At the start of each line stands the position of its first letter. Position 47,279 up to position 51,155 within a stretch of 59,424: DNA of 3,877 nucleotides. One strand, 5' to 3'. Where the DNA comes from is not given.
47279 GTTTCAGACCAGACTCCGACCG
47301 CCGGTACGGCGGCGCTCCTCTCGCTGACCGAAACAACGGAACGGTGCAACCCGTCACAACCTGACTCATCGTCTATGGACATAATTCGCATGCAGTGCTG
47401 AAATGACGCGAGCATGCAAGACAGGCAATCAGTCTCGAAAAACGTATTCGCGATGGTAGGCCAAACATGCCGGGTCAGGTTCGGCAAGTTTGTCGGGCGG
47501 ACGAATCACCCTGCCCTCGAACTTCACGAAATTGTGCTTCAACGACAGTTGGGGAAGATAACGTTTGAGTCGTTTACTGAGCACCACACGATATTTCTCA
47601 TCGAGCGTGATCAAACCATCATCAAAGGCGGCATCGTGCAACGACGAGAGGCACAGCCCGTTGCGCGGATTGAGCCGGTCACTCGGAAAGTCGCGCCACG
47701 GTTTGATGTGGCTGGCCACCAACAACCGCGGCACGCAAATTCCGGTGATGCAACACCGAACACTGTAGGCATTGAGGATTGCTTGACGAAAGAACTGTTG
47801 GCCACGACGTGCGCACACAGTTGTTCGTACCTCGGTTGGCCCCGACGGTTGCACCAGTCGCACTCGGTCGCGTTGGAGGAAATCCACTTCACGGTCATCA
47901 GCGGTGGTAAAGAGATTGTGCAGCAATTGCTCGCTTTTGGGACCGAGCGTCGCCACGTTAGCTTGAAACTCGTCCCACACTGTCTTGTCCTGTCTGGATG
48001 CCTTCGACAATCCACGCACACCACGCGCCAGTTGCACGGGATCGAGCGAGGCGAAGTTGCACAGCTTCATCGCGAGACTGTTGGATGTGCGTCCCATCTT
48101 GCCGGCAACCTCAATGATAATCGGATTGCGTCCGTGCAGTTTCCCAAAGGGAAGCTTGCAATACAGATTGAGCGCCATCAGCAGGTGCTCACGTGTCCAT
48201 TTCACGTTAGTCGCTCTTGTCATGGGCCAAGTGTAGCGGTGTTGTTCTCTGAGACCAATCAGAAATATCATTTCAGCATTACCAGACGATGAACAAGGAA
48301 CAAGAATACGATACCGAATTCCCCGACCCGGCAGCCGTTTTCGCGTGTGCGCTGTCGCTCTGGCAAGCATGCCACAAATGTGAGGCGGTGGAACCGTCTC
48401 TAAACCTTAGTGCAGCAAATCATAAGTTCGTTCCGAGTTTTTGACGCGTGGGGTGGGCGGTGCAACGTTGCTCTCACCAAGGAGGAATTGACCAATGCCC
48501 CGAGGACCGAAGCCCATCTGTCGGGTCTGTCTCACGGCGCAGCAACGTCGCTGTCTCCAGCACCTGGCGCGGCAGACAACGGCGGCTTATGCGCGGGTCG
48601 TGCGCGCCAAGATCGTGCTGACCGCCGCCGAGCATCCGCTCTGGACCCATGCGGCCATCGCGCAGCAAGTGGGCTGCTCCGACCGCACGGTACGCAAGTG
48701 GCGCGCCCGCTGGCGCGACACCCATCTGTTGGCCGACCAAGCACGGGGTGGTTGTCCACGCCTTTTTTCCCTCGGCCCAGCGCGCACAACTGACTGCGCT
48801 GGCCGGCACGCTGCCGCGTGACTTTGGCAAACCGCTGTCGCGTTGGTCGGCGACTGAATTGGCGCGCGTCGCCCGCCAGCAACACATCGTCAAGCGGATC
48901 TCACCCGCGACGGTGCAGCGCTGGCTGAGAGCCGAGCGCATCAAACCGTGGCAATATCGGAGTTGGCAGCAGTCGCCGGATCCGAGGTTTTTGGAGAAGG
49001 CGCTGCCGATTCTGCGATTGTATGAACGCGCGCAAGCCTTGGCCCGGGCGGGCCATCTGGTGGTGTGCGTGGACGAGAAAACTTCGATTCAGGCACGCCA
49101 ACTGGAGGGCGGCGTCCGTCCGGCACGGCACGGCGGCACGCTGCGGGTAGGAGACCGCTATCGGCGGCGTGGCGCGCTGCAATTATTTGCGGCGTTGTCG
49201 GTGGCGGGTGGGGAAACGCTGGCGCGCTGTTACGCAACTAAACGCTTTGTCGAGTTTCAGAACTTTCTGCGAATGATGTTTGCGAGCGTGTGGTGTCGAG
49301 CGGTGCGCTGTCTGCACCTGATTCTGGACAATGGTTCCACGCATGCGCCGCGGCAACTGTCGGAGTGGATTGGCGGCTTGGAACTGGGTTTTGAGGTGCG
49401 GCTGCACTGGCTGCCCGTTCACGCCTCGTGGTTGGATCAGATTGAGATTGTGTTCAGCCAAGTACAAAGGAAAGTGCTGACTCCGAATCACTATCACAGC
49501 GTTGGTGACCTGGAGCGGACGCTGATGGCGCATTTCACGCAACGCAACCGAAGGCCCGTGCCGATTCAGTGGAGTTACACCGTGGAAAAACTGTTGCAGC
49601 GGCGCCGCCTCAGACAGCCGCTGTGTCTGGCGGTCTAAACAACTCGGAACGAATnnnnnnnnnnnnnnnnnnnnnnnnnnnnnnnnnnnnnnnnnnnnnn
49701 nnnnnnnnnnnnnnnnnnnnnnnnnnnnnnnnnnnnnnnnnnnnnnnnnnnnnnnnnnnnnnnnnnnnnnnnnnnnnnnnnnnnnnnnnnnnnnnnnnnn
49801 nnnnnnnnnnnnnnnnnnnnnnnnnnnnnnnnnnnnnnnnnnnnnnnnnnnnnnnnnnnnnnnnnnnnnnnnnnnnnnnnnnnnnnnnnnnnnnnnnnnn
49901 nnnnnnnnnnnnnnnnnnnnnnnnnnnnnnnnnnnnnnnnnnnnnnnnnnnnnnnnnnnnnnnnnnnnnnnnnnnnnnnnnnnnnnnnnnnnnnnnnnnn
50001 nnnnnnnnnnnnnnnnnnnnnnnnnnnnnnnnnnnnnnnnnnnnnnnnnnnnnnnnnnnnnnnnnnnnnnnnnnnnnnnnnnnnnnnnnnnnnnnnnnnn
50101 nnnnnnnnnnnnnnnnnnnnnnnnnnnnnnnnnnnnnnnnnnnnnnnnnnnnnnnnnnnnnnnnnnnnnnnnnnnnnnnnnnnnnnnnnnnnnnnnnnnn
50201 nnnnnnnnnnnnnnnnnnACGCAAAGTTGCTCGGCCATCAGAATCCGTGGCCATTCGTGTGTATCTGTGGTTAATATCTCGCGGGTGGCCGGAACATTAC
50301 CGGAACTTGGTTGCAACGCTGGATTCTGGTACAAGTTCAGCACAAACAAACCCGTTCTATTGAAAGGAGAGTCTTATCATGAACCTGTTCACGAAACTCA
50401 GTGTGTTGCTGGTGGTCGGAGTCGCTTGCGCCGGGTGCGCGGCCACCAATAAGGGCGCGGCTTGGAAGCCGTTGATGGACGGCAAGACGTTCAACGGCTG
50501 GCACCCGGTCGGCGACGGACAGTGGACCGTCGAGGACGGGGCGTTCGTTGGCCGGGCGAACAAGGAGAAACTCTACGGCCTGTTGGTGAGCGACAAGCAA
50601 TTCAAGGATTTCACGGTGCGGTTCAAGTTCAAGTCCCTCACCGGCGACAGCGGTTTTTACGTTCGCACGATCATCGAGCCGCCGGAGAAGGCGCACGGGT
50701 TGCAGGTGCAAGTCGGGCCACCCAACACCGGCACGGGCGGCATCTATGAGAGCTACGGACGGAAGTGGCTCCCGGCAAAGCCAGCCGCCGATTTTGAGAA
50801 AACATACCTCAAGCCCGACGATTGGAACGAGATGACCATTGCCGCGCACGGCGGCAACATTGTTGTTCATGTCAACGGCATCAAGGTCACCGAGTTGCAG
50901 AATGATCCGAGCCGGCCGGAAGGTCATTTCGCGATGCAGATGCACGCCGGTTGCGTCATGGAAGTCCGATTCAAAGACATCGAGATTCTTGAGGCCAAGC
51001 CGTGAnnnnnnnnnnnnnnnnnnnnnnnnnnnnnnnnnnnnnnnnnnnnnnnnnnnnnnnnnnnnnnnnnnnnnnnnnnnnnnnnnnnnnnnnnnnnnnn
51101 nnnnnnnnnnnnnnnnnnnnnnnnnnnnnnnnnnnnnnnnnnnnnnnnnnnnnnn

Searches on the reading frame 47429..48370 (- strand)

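Call 71: search_protein_families(library=pfam, proteins=[window:47429-48370:-], max_evalue=0.0001)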
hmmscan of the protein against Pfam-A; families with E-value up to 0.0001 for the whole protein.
window:47429-48370:- (313 aa): 1 family
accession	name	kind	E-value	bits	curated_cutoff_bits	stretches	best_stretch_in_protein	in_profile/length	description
PF13391.12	HNH_2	-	1.9e-12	47.3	21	1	206-257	1-66/66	HNH endonuclease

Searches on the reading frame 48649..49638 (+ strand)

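Call 71: search_protein_families(library=pfam, proteins=[window:48649-49638:+], max_evalue=0.0001)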
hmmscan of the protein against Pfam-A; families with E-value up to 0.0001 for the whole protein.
window:48649-49638:+ (329 aa): 2 families
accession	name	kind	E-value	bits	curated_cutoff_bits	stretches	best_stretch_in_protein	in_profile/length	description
PF13358.12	DDE_3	-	1.3e-16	61.2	28.6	1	138-285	2-142/146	DDE superfamily endonuclease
PF13565.12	HTH_32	-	3.1e-06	28.1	33.7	1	40-93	29-73/73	Homeodomain-like domain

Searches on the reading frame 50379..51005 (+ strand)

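Call 71: search_protein_families(library=pfam, proteins=[window:50379-51005:+], max_evalue=0.0001)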
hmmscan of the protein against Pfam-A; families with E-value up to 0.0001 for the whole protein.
window:50379-51005:+ (208 aa): 1 family
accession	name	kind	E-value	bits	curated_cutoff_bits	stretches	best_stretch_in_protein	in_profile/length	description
PF06439.18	3keto-disac_hyd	-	8e-36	124.3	26.8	1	29-203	2-186/187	3-keto-disaccharide hydrolase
